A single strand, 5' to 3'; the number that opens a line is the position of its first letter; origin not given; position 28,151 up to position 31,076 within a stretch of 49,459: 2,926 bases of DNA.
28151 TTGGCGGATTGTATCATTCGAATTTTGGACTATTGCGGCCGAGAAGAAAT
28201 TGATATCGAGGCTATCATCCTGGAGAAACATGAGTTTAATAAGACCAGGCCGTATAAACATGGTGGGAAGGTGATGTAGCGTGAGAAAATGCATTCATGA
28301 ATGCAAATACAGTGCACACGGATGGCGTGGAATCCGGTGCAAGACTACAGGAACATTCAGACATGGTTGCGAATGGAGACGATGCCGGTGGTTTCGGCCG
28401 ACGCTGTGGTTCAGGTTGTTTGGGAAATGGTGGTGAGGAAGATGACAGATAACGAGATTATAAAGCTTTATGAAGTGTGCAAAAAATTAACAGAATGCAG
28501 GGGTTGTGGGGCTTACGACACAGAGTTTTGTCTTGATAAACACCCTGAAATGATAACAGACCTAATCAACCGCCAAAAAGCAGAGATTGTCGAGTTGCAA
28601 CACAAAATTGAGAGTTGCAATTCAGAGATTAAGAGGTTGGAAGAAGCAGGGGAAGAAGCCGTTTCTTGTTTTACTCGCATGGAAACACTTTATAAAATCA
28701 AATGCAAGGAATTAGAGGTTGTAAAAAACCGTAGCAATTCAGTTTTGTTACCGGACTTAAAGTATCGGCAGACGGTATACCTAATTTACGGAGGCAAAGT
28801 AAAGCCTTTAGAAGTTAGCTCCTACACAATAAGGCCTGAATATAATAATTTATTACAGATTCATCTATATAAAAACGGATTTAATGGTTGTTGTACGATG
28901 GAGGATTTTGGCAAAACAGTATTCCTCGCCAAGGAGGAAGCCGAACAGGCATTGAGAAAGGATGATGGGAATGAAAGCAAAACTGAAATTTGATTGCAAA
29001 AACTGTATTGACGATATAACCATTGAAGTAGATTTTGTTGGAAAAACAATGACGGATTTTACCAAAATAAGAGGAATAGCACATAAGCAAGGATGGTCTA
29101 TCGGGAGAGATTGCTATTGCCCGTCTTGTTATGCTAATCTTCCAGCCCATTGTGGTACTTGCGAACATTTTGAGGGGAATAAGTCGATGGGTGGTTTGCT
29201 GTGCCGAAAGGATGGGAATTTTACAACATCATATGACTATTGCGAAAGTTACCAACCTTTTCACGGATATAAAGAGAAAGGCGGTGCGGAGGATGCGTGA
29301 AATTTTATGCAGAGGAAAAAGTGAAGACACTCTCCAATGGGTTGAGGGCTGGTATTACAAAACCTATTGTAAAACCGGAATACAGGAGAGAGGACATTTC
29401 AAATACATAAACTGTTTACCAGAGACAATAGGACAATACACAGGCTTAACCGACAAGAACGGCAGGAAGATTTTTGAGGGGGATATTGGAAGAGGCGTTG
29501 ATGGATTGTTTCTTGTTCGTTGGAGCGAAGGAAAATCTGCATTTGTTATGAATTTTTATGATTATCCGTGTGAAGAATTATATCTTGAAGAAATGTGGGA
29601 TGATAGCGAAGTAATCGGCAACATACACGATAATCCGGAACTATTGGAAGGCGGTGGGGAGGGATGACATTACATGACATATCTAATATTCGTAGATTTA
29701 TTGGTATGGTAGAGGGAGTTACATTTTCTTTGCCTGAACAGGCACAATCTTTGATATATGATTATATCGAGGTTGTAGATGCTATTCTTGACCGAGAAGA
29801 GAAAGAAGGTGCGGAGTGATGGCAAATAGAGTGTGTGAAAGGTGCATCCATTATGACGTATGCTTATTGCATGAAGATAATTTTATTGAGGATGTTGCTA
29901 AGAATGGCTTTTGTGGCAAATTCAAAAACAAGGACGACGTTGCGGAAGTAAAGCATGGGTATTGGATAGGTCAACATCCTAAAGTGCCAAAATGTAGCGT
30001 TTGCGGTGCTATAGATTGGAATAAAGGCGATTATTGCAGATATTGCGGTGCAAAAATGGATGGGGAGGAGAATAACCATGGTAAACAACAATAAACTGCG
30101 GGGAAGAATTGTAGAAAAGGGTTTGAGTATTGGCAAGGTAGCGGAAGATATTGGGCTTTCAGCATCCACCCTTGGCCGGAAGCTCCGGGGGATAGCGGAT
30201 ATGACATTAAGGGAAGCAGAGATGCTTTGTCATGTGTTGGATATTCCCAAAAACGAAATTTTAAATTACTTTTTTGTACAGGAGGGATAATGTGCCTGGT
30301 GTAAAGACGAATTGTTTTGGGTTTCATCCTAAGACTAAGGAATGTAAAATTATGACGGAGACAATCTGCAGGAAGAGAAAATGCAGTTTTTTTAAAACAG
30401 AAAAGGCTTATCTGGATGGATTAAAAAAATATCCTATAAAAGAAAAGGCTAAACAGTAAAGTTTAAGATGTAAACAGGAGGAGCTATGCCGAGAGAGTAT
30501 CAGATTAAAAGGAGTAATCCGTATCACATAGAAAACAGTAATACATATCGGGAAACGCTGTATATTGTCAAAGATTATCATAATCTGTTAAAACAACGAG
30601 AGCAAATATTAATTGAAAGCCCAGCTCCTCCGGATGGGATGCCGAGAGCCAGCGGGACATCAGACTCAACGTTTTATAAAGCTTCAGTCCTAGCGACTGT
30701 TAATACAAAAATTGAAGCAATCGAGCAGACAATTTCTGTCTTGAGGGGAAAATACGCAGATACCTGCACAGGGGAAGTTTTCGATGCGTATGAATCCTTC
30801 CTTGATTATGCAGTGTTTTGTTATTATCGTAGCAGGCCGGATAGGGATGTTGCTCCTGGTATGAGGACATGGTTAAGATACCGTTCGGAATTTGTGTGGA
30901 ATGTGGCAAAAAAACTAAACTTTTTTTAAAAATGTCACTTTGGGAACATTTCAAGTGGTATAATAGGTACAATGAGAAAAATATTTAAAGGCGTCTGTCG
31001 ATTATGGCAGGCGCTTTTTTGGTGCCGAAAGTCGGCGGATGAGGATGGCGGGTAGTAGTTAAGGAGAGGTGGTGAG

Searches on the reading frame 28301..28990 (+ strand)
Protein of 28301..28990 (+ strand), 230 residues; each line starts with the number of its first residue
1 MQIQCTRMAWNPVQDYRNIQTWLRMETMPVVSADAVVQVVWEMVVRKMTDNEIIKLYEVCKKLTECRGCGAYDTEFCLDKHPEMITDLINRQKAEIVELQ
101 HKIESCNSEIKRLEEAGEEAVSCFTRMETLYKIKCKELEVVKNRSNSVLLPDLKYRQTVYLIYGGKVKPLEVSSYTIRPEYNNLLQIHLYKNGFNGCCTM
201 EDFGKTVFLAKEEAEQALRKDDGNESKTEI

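Call 57: search_protein_families(library=phrogs, max_evalue=0.001, proteins=[window:28301-28990:+])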
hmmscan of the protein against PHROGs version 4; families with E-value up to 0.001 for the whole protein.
window:28301-28990:+ (230 aa): 1 family
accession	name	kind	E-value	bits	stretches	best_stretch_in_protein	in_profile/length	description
phrog_38832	-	unknown function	0.0002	22.2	1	136-221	87-183/186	-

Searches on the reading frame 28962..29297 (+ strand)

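Call 57: search_protein_families(library=phrogs, max_evalue=0.001, proteins=[window:28962-29297:+])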
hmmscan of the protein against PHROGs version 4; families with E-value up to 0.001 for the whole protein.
window:28962-29297:+ (112 aa): 1 family
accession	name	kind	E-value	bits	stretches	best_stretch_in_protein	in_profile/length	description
phrog_926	-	unknown function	0.00019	22.7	1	3-57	6-63/69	-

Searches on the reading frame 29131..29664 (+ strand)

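Call 57: search_protein_families(library=phrogs, max_evalue=0.001, proteins=[window:29131-29664:+])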
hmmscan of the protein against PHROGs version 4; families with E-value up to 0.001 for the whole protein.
window:29131-29664:+ (178 aa): 2 families
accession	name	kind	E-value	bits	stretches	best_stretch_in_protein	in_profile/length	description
phrog_98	-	unknown function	2.6e-26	93.4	1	37-175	7-153/208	-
phrog_8684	-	unknown function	9.7e-21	75.4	1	55-174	2-162/164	-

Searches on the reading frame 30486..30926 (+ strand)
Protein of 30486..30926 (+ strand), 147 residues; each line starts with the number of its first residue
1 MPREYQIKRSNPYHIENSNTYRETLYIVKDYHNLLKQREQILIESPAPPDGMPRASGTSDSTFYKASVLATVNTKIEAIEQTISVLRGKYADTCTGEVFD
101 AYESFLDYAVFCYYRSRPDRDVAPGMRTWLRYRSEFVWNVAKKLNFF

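Call 57: search_protein_families(library=phrogs, max_evalue=0.001, proteins=[window:30486-30926:+])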
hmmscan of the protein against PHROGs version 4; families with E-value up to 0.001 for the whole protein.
window:30486-30926:+ (147 aa): 1 family
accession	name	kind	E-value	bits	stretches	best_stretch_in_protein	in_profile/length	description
phrog_11237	-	unknown function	2.8e-11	44.8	1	3-144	5-138/139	-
